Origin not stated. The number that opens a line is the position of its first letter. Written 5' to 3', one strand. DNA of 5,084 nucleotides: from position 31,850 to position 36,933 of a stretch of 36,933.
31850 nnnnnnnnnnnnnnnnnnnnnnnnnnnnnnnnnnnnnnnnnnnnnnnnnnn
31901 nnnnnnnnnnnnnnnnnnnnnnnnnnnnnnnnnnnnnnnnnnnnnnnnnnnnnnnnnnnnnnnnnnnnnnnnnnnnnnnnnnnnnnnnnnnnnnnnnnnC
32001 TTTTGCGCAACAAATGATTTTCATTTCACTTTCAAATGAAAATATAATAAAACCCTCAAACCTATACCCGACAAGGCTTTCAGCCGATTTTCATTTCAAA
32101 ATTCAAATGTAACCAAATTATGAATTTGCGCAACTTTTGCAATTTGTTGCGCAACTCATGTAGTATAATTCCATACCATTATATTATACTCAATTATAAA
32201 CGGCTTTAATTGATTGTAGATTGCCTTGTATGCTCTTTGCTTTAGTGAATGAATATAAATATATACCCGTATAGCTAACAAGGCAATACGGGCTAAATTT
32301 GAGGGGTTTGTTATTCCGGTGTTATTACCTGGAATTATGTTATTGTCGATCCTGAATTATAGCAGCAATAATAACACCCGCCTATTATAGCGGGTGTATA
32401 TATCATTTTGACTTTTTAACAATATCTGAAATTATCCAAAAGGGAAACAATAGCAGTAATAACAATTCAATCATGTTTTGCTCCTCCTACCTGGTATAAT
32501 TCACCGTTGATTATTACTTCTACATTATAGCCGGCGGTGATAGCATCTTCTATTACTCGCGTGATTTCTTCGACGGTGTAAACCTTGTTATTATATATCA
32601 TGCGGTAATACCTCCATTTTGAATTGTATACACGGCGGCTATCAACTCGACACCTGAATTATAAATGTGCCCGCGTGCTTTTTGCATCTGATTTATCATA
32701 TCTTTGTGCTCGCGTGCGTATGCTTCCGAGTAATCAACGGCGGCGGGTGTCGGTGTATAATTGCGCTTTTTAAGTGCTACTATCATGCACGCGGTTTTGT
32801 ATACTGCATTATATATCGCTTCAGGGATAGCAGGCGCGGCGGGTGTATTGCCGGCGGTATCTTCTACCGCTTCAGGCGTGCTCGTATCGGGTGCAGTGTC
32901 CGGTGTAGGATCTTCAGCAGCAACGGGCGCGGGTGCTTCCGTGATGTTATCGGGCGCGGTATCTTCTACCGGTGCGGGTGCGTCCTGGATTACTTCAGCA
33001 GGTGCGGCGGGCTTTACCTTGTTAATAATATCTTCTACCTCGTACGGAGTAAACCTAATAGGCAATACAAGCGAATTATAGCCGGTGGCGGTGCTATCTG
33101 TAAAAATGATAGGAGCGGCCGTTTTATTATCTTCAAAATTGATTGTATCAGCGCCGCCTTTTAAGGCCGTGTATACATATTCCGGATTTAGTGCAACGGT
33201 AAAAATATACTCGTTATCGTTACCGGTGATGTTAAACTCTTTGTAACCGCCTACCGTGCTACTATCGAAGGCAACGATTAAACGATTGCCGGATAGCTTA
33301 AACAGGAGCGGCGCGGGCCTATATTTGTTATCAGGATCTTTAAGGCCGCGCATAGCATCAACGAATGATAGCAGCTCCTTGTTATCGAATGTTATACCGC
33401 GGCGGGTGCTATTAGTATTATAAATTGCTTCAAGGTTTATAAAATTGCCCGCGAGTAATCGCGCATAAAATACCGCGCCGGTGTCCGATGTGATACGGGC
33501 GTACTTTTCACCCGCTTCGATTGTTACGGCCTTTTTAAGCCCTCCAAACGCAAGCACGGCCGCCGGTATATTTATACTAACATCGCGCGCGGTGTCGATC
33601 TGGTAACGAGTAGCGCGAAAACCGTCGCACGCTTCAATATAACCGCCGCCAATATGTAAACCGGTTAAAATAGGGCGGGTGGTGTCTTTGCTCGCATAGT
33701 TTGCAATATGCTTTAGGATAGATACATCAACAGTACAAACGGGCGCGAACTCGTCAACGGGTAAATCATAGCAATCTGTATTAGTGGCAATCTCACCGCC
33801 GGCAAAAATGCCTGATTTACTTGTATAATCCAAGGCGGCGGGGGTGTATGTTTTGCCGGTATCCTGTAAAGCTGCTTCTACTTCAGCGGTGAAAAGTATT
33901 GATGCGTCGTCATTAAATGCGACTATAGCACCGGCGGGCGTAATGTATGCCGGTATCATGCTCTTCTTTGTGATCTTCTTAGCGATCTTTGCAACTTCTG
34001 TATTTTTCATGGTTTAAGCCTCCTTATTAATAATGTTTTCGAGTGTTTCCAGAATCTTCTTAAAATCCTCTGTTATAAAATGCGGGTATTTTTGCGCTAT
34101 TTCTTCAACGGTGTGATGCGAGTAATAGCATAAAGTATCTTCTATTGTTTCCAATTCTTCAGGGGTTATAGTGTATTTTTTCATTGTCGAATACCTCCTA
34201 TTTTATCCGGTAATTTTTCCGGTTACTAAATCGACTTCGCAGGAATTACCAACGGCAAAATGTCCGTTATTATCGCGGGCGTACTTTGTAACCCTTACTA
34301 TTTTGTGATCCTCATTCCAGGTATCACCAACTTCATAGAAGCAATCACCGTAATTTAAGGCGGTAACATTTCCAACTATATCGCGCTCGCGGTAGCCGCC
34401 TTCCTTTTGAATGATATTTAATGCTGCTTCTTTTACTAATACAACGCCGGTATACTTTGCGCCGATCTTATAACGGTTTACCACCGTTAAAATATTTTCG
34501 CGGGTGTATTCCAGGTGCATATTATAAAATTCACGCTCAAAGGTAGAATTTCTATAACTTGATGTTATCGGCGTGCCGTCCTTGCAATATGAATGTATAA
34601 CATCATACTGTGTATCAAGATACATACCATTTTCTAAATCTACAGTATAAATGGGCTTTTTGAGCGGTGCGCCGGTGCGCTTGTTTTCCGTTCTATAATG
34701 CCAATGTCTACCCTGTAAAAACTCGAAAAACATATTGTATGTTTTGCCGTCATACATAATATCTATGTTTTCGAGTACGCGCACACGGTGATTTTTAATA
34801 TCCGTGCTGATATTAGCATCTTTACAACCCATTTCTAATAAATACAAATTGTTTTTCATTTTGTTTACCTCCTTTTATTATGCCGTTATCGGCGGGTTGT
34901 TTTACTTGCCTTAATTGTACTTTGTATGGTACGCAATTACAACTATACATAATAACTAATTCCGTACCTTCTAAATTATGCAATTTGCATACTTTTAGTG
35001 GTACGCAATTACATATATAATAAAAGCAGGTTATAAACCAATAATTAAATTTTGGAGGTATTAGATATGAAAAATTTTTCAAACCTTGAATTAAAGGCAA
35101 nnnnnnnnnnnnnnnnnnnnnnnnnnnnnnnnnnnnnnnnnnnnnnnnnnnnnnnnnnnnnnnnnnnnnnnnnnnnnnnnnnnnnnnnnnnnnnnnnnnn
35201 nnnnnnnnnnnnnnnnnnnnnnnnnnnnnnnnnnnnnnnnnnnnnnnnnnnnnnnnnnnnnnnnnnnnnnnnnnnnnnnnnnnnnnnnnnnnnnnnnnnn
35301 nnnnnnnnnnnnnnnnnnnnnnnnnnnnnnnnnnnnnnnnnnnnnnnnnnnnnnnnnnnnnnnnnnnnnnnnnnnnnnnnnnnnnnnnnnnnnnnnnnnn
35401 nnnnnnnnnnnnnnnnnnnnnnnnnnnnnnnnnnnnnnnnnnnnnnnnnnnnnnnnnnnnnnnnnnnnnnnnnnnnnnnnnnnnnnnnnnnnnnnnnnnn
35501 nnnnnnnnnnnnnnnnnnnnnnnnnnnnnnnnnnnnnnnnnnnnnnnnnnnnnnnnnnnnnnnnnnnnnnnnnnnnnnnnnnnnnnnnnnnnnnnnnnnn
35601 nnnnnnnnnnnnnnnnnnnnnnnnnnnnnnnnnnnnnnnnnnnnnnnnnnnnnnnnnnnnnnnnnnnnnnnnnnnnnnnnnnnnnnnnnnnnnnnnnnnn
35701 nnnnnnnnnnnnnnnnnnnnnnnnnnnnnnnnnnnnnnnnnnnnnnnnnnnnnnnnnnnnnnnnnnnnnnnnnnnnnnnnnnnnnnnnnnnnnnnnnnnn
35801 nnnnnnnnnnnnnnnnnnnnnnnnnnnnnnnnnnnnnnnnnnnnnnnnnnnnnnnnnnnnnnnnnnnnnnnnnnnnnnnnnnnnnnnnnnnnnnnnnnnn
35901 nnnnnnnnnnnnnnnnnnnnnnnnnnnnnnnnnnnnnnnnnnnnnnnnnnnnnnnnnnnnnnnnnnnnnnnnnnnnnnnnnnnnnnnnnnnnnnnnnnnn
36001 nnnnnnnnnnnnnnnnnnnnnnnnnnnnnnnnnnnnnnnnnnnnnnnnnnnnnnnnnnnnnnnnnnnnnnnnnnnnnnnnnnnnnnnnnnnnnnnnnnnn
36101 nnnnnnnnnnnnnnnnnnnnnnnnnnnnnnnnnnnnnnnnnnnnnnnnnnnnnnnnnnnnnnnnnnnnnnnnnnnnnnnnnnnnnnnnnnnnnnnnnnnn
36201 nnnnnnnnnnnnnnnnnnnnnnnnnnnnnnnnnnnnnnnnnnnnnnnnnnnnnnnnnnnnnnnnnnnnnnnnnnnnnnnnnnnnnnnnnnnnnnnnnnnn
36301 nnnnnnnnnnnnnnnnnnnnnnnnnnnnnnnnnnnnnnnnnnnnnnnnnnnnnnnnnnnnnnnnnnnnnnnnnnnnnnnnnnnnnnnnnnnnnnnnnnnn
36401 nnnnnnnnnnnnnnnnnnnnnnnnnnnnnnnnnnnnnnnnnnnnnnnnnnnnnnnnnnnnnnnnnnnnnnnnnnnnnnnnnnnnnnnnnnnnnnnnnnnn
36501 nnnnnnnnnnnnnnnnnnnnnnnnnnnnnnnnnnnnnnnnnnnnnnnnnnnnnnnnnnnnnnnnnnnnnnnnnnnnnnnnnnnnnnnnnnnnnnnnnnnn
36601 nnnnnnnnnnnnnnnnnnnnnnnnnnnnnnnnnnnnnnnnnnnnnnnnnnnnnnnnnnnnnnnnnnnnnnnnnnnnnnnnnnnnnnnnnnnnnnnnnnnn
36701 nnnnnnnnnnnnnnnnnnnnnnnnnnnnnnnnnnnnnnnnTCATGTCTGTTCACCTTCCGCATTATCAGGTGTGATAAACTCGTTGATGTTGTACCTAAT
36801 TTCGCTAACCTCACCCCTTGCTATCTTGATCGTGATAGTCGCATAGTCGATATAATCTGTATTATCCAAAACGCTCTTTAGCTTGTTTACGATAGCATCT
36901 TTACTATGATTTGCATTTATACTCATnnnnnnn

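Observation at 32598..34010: Atypical DnaN-like clamp: short N-terminus, long low-complexity linker and an extra C-terminal domain, embedded among unknown small genes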

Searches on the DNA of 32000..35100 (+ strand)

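Call 7: search_dna_similar(query=window:32000-35100:+, collection=phages, mode=distant, max_rows=20)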
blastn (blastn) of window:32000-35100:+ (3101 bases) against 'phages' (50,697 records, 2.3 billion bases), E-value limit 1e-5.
No match.

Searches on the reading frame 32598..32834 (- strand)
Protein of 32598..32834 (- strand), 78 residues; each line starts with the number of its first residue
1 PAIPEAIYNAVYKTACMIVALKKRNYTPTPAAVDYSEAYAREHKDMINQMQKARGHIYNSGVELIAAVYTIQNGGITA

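Call 35: search_protein_representatives(alignment_id=A2)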
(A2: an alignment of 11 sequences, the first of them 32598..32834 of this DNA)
Query: 11 sequences, 79 profile positions. Proteins with E-value up to 0.001 (for the whole library): 2; up to 1e-10: 2; up to 1e-30: 1. The best 2 are listed.
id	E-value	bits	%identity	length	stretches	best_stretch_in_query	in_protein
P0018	1.7e-40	153.1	-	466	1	2-79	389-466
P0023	5.1e-20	87.5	-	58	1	34-79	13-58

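Call 75: search_solved_structures(query=A8, max_evalue=10, show_alignments=2)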
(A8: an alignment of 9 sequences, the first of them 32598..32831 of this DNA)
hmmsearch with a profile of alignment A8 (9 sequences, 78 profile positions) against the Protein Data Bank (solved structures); distinct sequences matched with E-value up to 10: 1.
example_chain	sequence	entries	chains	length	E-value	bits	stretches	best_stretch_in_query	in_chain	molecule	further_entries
5cw9_A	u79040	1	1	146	0.57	13.8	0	34-57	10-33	De novo designed ferredoxin-ferredoxin domain insertion protein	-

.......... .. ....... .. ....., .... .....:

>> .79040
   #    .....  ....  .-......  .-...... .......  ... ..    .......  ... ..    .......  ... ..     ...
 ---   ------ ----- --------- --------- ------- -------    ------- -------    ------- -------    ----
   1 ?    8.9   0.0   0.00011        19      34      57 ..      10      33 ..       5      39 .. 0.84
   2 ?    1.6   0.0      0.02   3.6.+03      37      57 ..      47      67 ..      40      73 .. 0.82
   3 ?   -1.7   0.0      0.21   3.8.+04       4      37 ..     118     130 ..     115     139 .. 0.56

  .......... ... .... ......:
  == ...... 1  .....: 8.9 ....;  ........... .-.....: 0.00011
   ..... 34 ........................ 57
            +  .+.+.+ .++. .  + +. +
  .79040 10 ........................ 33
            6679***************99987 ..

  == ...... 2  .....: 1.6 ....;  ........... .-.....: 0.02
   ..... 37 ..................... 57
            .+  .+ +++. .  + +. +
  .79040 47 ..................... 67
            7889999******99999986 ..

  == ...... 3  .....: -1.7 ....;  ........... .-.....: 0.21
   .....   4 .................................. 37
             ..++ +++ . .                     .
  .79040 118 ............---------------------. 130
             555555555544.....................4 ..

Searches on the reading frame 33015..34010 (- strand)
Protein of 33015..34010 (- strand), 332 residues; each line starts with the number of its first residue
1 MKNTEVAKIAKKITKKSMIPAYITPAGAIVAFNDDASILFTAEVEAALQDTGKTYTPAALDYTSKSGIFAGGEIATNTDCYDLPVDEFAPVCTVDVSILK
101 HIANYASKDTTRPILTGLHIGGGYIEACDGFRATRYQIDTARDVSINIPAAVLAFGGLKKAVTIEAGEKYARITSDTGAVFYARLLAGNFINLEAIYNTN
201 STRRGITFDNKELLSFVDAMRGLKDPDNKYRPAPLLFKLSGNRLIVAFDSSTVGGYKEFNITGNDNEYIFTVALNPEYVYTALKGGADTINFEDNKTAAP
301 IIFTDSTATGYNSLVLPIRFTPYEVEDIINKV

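Call 41: find_homologous_proteins(query=A3, max_evalue=0.001)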
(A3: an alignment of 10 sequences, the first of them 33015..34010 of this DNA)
Query A3 (10 sequences) (332 aa, profile of the alignment): 26 proteins with E <= 0.001 among 8000 candidates.
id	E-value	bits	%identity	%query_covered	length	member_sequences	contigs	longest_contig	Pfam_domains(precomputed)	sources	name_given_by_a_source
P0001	6.7e-190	649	97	100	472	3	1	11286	-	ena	-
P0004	2.1e-188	644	92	100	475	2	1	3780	-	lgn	-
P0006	1.1e-187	641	88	100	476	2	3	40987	-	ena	-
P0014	5.1e-187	639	87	100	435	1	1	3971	-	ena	-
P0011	1.0e-186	638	88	100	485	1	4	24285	-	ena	-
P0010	1.2e-186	638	89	100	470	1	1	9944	-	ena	-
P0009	2.9e-186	637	92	100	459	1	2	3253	-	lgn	-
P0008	3.2e-186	636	86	100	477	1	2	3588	-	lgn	-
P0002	4.2e-186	636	94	100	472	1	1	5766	-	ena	-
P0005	2.3e-185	634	89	100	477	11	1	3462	-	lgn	-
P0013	2.6e-185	634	89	100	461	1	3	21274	-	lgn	-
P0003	3.3e-185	633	93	100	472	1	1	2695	-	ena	-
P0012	4.3e-185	633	89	100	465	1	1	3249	-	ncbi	-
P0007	1.4e-184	631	85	100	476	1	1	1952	-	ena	-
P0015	1.7e-183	628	74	100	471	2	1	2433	-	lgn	-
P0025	6.0e-38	149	33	96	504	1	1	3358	-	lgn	-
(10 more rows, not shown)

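Call 45: find_encoding_contigs(protein=P0025, flank=5000, max_places=3)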
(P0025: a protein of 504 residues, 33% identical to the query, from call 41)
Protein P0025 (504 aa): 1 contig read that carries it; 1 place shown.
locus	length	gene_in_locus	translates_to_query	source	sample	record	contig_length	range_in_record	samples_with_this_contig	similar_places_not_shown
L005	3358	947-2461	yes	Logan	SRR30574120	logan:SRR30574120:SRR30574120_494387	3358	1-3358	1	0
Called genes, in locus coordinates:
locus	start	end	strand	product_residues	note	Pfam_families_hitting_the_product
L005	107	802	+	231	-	-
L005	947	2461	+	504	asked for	-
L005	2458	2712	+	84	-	-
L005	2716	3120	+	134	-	-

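Call 52: search_protein_families(library=phrogs, proteins=[L005:107-802:+, L005:2716-3120:+, L005:2458-2712:+], max_evalue=0.01)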
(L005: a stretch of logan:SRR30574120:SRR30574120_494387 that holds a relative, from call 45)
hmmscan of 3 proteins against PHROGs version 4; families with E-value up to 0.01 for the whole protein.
L005:107-802:+ (231 aa): 1 family
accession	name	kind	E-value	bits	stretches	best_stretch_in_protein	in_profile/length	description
phrog_7028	-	unknown function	0.0016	19.6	1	115-145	67-97/130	-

L005:2716-3120:+ (134 aa): 0 families

L005:2458-2712:+ (84 aa): 0 families

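Call 53: search_protein_families(library=pfam, proteins=[L005:107-802:+, L005:2716-3120:+, L005:2458-2712:+], max_evalue=0.05)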
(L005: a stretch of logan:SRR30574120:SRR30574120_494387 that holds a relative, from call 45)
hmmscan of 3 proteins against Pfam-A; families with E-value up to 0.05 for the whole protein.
L005:107-802:+ (231 aa): 0 families

L005:2716-3120:+ (134 aa): 0 families

L005:2458-2712:+ (84 aa): 0 families

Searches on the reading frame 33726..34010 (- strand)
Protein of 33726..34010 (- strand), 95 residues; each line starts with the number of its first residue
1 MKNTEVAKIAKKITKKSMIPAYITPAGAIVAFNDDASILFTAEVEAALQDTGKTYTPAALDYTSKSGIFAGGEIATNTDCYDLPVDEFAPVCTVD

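Call 74: search_solved_structures(query=A7, max_evalue=10, show_alignments=2)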
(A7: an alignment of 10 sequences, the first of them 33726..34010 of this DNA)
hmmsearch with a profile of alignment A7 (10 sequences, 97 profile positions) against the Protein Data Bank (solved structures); distinct sequences matched with E-value up to 10: 3.
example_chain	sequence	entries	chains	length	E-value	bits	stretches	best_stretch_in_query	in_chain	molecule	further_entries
7a26_AAA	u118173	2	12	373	0.56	13.6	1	3-60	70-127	SmhA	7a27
1sfn_A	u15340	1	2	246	0.61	13.5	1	37-88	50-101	conserved hypothetical protein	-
2ao9_A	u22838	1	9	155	2.1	11.8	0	6-35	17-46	Phage protein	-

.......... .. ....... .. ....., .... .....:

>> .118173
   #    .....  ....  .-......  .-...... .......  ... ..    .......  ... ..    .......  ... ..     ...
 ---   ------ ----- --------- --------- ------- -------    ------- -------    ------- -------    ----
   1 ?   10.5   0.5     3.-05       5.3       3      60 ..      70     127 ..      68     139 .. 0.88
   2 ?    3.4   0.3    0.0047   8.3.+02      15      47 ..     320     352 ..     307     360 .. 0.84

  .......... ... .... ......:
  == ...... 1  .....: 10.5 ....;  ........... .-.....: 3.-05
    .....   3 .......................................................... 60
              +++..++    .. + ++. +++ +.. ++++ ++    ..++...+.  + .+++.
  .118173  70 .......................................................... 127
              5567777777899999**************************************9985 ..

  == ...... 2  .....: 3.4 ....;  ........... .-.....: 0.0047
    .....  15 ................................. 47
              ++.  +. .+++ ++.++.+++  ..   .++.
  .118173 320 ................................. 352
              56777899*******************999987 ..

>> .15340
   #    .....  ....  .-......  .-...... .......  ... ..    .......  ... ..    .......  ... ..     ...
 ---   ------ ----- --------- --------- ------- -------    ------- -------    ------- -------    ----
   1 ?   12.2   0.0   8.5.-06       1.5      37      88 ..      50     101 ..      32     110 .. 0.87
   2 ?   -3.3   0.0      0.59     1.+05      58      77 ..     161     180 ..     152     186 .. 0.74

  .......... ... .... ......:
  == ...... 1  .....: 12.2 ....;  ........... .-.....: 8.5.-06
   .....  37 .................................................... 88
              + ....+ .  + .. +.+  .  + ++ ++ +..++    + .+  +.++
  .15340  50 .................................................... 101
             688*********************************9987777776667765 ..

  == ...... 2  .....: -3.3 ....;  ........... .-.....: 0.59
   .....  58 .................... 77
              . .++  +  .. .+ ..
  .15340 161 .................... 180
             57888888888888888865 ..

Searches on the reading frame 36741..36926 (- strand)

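Call 79: search_protein_families(library=phrogs, proteins=[window:36741-36926:-], max_evalue=0.01)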
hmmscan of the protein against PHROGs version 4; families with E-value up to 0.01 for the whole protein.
window:36741-36926:- (61 aa): 1 family
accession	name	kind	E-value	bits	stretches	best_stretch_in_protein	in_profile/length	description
phrog_1090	-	unknown function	0.0086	17.3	1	3-51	40-88/90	-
